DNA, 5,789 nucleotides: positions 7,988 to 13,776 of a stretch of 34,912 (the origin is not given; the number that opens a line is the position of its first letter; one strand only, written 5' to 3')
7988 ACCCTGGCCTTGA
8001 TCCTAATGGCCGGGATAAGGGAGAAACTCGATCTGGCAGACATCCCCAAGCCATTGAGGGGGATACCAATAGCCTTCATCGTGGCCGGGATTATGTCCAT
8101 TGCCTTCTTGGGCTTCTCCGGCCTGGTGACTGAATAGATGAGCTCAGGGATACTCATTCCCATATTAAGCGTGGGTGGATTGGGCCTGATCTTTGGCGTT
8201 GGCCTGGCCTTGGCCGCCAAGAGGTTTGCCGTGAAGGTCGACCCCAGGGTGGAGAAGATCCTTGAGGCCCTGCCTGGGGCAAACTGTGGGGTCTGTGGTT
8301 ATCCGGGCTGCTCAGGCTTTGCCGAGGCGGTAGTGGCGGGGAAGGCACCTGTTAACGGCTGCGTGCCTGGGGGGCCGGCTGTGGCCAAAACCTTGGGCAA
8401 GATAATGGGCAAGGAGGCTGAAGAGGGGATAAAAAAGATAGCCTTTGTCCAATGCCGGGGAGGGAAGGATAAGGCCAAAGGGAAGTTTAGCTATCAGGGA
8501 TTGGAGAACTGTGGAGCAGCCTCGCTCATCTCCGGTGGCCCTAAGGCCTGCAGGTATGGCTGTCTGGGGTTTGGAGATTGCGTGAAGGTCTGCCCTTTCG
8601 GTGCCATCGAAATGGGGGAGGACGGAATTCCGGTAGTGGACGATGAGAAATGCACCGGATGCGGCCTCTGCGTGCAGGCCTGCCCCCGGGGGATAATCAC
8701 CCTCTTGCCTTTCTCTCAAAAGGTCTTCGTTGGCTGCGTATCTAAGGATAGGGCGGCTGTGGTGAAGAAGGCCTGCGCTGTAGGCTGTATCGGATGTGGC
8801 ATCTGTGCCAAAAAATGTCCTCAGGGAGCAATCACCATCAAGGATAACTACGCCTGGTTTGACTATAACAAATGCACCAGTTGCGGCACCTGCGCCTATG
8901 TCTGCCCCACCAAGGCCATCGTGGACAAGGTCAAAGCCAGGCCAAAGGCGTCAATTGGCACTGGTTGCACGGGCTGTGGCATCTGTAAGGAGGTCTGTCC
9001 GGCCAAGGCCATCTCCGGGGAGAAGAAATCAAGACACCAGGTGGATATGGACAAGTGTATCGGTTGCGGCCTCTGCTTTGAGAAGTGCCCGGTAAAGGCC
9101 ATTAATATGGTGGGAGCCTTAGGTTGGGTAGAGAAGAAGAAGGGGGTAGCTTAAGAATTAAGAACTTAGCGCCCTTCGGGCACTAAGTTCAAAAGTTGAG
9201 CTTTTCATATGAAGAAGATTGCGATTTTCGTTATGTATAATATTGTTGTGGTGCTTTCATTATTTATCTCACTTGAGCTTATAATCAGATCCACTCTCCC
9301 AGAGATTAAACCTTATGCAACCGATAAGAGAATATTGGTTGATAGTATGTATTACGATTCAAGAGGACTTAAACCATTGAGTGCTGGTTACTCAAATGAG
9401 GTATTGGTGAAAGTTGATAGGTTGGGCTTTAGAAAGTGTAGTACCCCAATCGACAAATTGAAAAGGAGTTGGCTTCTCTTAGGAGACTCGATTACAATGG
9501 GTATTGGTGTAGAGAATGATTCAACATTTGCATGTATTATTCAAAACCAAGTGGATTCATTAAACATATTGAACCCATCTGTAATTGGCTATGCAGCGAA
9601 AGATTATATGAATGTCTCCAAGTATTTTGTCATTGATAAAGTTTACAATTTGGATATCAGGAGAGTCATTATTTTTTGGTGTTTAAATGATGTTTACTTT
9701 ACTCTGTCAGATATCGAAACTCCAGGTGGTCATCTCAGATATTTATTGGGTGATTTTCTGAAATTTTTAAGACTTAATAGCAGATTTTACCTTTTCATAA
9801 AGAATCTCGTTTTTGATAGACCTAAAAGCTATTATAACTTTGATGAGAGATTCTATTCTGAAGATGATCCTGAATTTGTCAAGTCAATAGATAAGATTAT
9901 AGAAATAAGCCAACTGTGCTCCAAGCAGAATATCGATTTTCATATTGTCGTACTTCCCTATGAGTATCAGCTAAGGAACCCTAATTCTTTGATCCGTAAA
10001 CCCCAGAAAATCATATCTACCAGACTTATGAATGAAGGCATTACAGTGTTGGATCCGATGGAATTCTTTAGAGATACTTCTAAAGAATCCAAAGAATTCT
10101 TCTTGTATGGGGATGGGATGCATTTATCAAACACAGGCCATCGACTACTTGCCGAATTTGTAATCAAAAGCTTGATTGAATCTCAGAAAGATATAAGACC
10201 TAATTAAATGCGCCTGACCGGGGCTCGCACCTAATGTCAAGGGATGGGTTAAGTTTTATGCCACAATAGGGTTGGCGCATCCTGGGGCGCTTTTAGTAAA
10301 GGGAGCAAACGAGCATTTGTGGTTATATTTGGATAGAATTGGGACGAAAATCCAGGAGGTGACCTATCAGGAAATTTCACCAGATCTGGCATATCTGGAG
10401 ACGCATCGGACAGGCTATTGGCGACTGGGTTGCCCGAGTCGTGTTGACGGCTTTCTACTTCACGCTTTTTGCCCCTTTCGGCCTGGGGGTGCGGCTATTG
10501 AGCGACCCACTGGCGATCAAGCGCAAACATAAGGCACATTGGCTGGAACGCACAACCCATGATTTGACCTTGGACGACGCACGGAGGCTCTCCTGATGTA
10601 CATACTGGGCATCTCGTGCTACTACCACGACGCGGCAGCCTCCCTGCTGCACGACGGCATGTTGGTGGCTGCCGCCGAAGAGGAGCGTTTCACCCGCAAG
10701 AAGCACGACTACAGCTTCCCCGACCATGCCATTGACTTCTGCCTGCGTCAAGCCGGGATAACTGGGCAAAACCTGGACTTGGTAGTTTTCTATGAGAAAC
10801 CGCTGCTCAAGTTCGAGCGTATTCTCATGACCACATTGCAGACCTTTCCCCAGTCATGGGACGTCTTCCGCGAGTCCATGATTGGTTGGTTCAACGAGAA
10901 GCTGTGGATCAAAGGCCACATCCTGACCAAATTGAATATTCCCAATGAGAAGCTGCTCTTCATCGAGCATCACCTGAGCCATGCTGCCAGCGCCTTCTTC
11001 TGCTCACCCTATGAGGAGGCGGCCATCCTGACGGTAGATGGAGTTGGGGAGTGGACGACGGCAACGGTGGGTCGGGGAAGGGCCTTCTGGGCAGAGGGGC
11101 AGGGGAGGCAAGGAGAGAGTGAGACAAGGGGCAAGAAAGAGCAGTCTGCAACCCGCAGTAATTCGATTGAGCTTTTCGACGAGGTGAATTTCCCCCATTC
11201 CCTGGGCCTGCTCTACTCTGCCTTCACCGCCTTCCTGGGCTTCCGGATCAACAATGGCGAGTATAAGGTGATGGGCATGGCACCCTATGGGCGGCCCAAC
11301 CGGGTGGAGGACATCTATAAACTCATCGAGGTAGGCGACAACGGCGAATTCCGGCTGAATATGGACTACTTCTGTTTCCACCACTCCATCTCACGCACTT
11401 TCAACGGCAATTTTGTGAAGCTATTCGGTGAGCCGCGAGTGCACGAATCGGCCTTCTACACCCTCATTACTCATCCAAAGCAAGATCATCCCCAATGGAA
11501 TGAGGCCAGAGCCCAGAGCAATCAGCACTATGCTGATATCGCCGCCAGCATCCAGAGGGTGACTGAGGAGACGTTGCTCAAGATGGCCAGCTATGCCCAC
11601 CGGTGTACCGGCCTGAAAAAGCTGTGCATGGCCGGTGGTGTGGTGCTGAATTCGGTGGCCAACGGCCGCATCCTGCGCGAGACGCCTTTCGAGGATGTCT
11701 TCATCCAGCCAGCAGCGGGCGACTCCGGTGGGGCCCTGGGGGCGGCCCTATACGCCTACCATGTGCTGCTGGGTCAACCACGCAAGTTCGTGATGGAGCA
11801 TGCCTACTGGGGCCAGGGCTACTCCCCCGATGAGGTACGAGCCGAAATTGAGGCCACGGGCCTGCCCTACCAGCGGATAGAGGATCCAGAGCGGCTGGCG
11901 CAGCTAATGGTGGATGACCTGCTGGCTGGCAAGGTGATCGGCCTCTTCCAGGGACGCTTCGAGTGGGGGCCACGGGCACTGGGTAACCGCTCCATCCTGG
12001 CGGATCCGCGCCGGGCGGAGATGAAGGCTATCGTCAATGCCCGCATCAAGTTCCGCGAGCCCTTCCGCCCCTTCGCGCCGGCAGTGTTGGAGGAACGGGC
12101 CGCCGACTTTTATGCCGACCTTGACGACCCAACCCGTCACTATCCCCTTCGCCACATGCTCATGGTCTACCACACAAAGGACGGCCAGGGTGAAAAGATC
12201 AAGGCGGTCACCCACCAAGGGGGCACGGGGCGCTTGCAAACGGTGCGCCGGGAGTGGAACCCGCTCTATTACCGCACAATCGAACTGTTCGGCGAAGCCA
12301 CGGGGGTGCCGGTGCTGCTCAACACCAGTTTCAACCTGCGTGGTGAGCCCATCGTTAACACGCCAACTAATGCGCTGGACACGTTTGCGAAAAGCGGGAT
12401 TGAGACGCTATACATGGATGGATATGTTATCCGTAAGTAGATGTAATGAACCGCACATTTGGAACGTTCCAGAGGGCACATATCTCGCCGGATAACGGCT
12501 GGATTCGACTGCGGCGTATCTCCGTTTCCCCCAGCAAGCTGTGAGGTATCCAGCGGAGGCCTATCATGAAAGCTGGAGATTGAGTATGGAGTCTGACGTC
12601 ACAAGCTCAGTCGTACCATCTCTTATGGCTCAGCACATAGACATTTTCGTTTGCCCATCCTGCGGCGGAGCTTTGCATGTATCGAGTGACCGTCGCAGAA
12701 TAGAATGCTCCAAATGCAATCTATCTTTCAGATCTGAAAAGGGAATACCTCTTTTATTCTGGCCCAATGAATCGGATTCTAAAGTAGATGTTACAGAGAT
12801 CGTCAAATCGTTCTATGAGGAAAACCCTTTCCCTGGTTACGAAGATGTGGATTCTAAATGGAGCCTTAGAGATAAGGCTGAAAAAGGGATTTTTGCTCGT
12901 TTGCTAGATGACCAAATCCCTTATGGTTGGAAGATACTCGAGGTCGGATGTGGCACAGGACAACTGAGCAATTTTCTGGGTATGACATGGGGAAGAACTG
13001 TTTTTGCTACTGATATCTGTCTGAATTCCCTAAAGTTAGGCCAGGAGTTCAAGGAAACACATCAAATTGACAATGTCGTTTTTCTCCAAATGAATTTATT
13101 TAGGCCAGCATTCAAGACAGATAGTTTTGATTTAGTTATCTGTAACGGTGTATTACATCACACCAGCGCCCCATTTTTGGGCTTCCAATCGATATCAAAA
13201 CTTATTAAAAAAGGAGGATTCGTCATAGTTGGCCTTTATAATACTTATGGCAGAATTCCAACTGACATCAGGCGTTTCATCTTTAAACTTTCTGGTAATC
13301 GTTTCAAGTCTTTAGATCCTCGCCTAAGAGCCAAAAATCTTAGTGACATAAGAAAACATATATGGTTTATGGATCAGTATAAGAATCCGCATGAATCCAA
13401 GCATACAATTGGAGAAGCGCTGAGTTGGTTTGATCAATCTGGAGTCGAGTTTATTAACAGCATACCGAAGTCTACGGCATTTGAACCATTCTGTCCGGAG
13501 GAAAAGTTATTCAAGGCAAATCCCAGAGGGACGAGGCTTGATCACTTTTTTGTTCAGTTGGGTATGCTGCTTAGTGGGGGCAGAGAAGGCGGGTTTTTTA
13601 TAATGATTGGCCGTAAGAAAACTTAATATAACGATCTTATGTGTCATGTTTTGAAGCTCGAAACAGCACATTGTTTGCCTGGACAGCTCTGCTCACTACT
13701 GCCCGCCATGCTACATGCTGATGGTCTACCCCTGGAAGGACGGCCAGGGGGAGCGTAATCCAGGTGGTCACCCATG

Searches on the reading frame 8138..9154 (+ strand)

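Call 17: search_protein_families(library=pfam, proteins=[window:8138-9154:+], max_evalue=0.001)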
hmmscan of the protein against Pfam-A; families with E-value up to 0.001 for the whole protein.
window:8138-9154:+ (338 aa): 17 families
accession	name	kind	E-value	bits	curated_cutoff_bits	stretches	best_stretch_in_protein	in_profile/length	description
PF00037.32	Fer4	-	8.9e-38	127.1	21.1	5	165-188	1-24/24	4Fe-4S binding domain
PF12838.12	Fer4_7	-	1.6e-27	96.1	27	3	142-186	5-52/52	4Fe-4S dicluster domain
PF14697.11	Fer4_21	-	1.9e-27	95.6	35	4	276-324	7-59/59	4Fe-4S dicluster domain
PF13187.11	Fer4_9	-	5.9e-25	87.5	27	3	217-261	2-52/52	4Fe-4S dicluster domain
PF12837.12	Fer4_6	-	1e-23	82.5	25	3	164-187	1-24/24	4Fe-4S binding domain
PF13484.11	Fer4_16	-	2.9e-21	76.5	30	2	245-268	1-23/66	4Fe-4S double cluster binding domain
PF13237.11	Fer4_10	-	5.3e-20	71.5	25.5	4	275-318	7-53/53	4Fe-4S dicluster domain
PF12797.12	Fer4_2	-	2.5e-19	68.2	24.5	3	164-183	2-21/22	4Fe-4S binding domain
PF25160.1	LdpA_Fe-S-bd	-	3e-17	62.5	27.6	2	283-325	9-46/49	LdpA Fe-S cluster-binding domain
PF04060.18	FeS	-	5.2e-15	55.3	23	1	45-77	1-33/33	Putative Fe-S cluster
PF12798.12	Fer4_3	-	7.1e-15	55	27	0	172-186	1-15/15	4Fe-4S binding domain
PF13183.11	Fer4_8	-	2e-10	41.5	27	0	170-230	3-67/68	4Fe-4S dicluster domain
PF13534.11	Fer4_17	-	3.6e-10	40.7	22.2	1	171-230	1-59/61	4Fe-4S dicluster domain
PF12800.12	Fer4_4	-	3.9e-10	39.6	24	1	170-185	2-17/17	4Fe-4S binding domain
PF13459.11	Fer4_15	-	7.4e-08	33.4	22.4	0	166-184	2-20/66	4Fe-4S single cluster domain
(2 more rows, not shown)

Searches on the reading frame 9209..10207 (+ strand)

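Call 17: search_protein_families(library=pfam, proteins=[window:9209-10207:+], max_evalue=0.001)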
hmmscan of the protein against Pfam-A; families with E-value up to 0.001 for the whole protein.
window:9209-10207:+ (332 aa): 2 families
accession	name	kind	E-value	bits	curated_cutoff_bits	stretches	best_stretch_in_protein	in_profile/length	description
PF19040.6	SGNH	-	0.00026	21.2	27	0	269-318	190-246/248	SGNH domain (fused to AT3 domains)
PF13472.12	Lipase_GDSL_2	-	0.00065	20.7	32.9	0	91-313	2-178/178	GDSL-like Lipase/Acylhydrolase family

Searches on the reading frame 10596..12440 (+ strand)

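Call 17: search_protein_families(library=pfam, proteins=[window:10596-12440:+], max_evalue=0.001)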
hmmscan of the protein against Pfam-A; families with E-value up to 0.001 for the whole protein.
window:10596-12440:+ (614 aa): 2 families
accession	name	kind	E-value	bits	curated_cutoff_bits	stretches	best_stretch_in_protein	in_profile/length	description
PF02543.21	Carbam_trans_N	-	8e-82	275.9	24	1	3-385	2-346/346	Carbamoyltransferase N-terminus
PF16861.10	Carbam_trans_C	-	1.5e-63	213.8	27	1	441-614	3-170/170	Carbamoyltransferase C-terminus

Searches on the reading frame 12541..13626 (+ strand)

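Call 17: search_protein_families(library=pfam, proteins=[window:12541-13626:+], max_evalue=0.001)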
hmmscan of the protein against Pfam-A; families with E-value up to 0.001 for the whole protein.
window:12541-13626:+ (361 aa): 8 families
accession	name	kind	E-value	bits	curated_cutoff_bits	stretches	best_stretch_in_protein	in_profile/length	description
PF08241.18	Methyltransf_11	-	3.1e-16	60.2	21.2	1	133-230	1-95/95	Methyltransferase domain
PF13847.12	Methyltransf_31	-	1.2e-15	57.9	27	1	131-239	6-118/145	Methyltransferase domain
PF13649.12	Methyltransf_25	-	1.8e-14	54.6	27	1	132-226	1-97/97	Methyltransferase domain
PF08242.18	Methyltransf_12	-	6.5e-13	49.7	30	1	133-227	1-97/98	Methyltransferase domain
PF13489.12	Methyltransf_23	-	3.6e-11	43.5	27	1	119-245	14-124/164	Methyltransferase domain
PF05175.20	MTS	-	3.3e-06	27.3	23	1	125-209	30-112/170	Methyltransferase small domain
PF01209.24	Ubie_methyltran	-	1.8e-05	24.7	20.1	1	129-230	48-151/233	ubiE/COQ5 methyltransferase family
PF12760.12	Zn_ribbon_IS1595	-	0.00042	20.7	25.4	1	36-60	19-44/46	Transposase zinc-ribbon domain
